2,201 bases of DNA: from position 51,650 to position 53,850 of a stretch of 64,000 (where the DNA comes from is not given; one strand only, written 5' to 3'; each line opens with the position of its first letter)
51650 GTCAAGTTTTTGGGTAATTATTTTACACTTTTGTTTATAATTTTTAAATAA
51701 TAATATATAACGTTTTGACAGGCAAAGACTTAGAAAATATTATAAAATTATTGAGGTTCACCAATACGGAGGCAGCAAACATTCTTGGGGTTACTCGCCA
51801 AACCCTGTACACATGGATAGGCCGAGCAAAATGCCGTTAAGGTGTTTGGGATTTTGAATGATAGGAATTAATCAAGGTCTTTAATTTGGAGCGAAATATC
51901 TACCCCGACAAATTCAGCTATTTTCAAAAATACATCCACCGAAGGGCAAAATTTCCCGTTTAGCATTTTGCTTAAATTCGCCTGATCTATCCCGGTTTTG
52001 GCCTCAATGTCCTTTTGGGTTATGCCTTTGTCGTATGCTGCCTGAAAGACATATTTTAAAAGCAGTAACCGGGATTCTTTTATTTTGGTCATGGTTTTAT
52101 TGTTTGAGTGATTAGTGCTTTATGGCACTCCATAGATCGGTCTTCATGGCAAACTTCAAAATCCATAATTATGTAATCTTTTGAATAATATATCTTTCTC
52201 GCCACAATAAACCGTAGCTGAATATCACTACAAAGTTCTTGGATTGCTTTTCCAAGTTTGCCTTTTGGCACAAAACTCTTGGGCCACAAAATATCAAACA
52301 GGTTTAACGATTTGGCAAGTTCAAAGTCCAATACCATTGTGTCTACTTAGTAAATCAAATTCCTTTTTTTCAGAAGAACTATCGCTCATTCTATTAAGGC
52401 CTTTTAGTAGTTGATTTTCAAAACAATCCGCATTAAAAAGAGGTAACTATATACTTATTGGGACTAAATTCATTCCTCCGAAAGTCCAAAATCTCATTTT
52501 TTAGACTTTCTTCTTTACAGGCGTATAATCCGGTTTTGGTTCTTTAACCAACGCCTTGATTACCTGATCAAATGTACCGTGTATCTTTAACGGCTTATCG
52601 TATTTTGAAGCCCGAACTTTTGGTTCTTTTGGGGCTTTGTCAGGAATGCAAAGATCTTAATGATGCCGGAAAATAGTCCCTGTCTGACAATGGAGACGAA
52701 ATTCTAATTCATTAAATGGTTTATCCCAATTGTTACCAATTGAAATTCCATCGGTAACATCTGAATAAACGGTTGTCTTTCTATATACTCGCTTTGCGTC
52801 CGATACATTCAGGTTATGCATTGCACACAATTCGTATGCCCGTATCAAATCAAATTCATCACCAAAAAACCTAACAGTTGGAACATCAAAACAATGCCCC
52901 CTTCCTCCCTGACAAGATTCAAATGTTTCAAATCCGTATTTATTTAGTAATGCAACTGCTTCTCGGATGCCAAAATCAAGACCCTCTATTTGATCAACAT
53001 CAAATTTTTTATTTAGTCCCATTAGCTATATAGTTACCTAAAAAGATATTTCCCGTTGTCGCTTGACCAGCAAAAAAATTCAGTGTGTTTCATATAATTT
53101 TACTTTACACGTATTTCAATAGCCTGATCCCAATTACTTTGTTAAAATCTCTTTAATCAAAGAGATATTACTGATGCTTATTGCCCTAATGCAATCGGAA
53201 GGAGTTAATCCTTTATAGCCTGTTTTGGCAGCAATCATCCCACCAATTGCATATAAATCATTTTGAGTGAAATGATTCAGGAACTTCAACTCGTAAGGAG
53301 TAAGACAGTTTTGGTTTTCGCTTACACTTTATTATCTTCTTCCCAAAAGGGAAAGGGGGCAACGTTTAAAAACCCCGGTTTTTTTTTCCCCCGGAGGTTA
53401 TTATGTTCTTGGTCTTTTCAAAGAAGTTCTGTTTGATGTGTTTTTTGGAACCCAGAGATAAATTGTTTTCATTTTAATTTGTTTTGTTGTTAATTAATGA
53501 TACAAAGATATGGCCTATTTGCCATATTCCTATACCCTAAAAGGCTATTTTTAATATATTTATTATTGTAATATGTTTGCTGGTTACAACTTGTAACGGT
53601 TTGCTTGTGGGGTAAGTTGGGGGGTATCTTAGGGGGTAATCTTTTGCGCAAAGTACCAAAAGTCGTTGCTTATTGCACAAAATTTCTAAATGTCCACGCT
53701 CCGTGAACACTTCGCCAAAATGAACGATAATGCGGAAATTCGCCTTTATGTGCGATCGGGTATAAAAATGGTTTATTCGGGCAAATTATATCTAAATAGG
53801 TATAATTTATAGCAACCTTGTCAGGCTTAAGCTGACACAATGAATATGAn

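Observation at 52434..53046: ORF-carrying miniature transposon in a phage: 28-bp terminal inverted repeats plus a perfect 8-bp target-site duplication, with no transposase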

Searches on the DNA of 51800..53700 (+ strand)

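Call 6: search_dna_similar(query=window:51800-53700:+, collection=phages, mode=distant)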
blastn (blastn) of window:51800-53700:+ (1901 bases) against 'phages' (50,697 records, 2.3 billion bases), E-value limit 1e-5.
No match.

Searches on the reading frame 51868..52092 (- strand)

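Call 5: search_protein_families(library=pfam, proteins=[window:51868-52092:-], max_evalue=1)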
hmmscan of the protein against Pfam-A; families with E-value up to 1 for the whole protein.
window:51868-52092:- (74 aa): 10 families
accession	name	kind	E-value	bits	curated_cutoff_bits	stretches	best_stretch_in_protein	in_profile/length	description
PF01381.28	HTH_3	-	3.6e-11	43.4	23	1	22-67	8-53/55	Helix-turn-helix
PF12844.13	HTH_19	-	1.2e-08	35.1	30.2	1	22-66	11-55/64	Helix-turn-helix domain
PF13443.12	HTH_26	-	7.2e-07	29.8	22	1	21-66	8-54/63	Cro/C1-type HTH DNA-binding domain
PF13744.12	HTH_37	-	1.3e-06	28.5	27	1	6-71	14-80/80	Helix-turn-helix domain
PF13560.12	HTH_31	-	0.00019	22.1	27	1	22-66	13-58/64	Helix-turn-helix domain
PF12802.13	MarR_2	-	0.0021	18.6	27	1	22-45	18-42/61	MarR family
PF20488.3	Birna_VP1_thumb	-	0.046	13.9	25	1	15-38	62-85/167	Birnavirus RNA dependent RNA polymerase (VP1), thumb domain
PF21716.3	dnstrm_HI1420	-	0.057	13.7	27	1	14-68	36-88/90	Probable addiction module antidote protein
PF01047.28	MarR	-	0.063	13.6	24.6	1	20-44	14-38/59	MarR family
PF05158.18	RNA_pol_Rpc34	-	0.1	12.5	28.4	1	4-44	82-121/332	RNA polymerase Rpc34 subunit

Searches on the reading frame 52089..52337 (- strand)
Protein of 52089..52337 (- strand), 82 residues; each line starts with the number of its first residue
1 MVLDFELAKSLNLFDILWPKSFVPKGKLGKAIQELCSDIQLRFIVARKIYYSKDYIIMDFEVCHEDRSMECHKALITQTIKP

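Call 5: search_protein_families(library=pfam, proteins=[window:52089-52337:-], max_evalue=1)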
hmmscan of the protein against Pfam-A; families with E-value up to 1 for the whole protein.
window:52089-52337:- (82 aa): 0 families

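Call 31: find_encoding_contigs(protein=window:52089-52337:-, flank=4000, max_places=8)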
Protein window:52089-52337:- (82 aa): no gene with exactly this product is on record in the collection.

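Call 66: search_protein_families(library=phrogs, proteins=[window:52089-52337:-], max_evalue=0.01)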
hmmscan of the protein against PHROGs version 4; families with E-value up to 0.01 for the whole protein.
window:52089-52337:- (82 aa): 1 family
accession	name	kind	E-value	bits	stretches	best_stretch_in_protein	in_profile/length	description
phrog_3206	-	DNA, RNA and nucleotide metabolism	0.004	17.7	1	18-59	36-76/154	Avd protein of DGR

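Call 67: find_homologous_proteins(query=window:52089-52337:-)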
Query window:52089-52337:- (82 aa): 1 proteins with E <= 0.001 among 1 candidates.
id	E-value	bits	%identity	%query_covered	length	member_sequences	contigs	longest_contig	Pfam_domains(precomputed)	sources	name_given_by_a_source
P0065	5.0e-19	86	57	99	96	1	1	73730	-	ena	-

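Call 68: find_encoding_contigs(protein=P0065, flank=6000, max_places=2)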
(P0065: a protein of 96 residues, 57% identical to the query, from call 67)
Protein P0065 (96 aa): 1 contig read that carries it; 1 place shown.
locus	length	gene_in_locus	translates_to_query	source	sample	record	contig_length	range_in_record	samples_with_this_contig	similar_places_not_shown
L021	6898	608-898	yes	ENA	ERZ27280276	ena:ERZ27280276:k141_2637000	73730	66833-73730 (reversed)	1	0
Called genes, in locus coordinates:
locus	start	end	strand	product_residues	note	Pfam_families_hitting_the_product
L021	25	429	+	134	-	-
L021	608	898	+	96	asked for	-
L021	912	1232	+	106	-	-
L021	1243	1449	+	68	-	-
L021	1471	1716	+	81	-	-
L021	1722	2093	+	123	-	-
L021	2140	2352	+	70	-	-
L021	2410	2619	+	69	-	-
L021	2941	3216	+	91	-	-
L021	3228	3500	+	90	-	-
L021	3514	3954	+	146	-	-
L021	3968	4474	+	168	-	PF06414:Zeta_toxin (faint), PF01583:APS_kinase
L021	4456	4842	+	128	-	PF01467:CTP_transf_like (faint)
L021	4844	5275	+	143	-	PF09834:DUF2061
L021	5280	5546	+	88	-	-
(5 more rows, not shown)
